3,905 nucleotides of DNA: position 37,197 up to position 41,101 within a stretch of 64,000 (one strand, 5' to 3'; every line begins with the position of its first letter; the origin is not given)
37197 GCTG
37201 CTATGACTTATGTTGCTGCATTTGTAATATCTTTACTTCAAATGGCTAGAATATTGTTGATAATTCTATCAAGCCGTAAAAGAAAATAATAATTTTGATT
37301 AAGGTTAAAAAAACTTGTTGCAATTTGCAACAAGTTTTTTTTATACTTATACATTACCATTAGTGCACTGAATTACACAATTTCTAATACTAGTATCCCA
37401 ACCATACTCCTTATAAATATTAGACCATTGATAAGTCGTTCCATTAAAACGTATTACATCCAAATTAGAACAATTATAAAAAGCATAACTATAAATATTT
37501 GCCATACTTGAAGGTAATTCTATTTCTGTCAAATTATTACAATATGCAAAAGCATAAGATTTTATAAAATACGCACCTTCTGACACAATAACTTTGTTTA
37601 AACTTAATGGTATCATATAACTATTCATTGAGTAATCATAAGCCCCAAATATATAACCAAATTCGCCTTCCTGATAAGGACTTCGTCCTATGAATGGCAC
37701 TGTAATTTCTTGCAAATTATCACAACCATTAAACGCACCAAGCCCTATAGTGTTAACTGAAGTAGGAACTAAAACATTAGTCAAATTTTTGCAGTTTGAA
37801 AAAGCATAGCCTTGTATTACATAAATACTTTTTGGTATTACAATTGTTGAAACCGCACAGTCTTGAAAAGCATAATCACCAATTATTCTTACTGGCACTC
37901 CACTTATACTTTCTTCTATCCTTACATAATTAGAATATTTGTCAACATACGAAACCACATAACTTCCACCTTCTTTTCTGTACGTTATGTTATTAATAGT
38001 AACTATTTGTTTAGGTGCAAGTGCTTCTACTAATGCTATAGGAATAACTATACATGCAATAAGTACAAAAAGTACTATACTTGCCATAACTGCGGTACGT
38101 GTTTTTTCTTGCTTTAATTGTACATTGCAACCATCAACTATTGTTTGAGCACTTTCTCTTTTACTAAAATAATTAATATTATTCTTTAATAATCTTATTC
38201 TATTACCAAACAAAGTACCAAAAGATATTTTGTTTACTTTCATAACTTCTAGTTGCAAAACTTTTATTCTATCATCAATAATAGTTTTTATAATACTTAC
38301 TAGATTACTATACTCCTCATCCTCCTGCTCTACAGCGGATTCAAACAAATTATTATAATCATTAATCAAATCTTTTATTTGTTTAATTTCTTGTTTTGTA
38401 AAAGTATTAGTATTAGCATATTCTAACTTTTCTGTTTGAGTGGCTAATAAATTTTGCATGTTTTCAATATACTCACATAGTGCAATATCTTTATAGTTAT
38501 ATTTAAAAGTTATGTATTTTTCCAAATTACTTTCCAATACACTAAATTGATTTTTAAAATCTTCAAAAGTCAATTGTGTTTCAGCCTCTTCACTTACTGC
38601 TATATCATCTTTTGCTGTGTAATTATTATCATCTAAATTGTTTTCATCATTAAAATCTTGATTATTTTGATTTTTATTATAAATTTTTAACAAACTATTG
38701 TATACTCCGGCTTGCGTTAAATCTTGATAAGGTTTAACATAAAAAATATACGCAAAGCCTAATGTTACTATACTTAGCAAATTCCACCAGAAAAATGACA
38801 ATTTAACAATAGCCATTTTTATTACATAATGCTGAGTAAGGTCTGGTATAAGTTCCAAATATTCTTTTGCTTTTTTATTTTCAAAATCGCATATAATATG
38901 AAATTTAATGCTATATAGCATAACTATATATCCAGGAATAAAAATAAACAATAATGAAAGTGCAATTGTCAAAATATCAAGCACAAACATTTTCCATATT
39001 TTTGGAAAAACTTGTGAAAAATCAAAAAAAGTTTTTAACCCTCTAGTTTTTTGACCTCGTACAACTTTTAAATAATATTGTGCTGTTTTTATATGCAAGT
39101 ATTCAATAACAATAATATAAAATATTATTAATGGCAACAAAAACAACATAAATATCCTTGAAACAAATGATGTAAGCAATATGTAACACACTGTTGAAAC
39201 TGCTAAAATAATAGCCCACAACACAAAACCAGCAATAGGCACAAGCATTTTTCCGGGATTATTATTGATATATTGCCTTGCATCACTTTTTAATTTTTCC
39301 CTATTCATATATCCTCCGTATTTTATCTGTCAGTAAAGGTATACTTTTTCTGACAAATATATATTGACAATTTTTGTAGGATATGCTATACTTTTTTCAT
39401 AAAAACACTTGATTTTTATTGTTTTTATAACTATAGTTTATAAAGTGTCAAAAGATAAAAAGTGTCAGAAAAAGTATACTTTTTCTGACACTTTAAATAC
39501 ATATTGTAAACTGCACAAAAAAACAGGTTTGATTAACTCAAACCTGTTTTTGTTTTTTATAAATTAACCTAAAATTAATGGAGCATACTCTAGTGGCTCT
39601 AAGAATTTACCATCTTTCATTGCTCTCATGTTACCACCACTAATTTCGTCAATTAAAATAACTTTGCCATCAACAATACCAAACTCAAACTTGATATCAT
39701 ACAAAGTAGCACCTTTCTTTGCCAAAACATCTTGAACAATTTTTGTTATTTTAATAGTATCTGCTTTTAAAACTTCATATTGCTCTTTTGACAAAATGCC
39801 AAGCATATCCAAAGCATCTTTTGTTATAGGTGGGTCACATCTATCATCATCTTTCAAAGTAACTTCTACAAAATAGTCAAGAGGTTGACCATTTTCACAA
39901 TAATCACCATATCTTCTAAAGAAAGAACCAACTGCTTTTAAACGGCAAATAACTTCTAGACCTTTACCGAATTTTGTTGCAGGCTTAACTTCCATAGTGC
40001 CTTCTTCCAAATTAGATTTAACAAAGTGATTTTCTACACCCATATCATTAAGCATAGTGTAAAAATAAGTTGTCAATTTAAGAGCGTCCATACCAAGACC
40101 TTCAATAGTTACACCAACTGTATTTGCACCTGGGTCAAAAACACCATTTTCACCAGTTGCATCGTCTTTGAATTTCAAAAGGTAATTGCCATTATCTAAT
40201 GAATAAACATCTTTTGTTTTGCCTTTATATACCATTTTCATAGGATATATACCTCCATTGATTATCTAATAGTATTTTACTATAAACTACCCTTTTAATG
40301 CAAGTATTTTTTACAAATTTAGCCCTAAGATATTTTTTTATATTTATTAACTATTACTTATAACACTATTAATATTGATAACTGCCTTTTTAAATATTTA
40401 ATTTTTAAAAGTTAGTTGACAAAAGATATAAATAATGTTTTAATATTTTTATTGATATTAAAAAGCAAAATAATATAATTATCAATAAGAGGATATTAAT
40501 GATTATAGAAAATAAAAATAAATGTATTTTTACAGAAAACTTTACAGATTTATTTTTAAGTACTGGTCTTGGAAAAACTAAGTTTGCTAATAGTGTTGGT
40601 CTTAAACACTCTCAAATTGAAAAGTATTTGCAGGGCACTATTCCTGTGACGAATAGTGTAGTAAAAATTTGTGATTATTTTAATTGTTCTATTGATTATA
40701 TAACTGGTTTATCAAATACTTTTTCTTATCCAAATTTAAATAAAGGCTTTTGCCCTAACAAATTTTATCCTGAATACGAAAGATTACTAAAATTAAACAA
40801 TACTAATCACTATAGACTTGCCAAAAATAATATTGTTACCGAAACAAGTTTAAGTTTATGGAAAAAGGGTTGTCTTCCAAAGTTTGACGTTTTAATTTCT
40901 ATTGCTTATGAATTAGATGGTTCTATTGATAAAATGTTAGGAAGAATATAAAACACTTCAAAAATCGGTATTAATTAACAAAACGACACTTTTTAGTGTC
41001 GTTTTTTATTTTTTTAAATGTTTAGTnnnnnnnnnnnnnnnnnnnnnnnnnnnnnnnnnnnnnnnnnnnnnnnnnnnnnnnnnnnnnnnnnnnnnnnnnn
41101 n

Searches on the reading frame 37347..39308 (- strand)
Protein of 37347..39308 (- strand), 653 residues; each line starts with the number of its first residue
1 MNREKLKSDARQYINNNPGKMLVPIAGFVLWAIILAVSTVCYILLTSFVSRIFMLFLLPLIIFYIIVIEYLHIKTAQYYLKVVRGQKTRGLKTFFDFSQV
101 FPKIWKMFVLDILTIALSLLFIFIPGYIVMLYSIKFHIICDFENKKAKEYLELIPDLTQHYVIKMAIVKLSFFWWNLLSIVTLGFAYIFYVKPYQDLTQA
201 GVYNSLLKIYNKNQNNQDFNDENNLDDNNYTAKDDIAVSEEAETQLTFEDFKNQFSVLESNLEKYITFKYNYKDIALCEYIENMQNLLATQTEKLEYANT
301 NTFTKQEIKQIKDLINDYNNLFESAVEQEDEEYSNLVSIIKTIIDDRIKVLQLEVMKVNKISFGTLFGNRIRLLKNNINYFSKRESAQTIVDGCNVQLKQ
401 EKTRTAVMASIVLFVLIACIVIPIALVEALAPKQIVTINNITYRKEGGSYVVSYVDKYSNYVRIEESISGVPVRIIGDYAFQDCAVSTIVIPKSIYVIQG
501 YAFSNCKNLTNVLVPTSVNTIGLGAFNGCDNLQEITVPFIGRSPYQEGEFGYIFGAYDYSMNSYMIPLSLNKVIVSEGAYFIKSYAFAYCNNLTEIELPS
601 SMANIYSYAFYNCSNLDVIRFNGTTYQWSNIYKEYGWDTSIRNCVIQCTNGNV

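Call 82: search_protein_families(library=pfam, proteins=[window:37347-39308:-], max_evalue=0.001)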
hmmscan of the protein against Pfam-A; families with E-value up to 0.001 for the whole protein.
window:37347-39308:- (653 aa): 1 family
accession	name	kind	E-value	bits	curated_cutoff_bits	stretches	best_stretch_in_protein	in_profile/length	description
PF13306.12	LRR_5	-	1.1e-28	100.2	27.7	2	475-538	2-64/127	BspA type Leucine rich repeat region (6 copies)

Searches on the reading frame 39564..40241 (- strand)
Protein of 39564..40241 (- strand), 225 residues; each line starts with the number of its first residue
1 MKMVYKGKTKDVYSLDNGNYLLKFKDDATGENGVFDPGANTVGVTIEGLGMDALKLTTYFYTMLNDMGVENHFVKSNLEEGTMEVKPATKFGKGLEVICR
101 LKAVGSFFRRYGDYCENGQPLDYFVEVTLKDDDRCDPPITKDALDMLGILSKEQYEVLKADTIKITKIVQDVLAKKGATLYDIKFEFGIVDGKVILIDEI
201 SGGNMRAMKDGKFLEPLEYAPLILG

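Call 82: search_protein_families(library=pfam, proteins=[window:39564-40241:-], max_evalue=0.001)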
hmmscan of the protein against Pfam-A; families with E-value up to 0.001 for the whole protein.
window:39564-40241:- (225 aa): 1 family
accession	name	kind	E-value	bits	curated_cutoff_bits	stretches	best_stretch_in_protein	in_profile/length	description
PF01259.24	SAICAR_synt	-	5.2e-35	121.7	20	1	4-209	2-198/233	SAICAR synthetase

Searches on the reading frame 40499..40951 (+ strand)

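Call 82: search_protein_families(library=pfam, proteins=[window:40499-40951:+], max_evalue=0.001)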
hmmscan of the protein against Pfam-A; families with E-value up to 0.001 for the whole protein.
window:40499-40951:+ (150 aa): 3 families
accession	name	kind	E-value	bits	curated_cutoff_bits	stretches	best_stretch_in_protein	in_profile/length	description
PF13443.12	HTH_26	-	1.7e-06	28.6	22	1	26-66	13-55/63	Cro/C1-type HTH DNA-binding domain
PF12844.13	HTH_19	-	0.00029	21.1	30.2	0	23-68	12-58/64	Helix-turn-helix domain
PF01381.28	HTH_3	-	0.00073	20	23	0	27-68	13-55/55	Helix-turn-helix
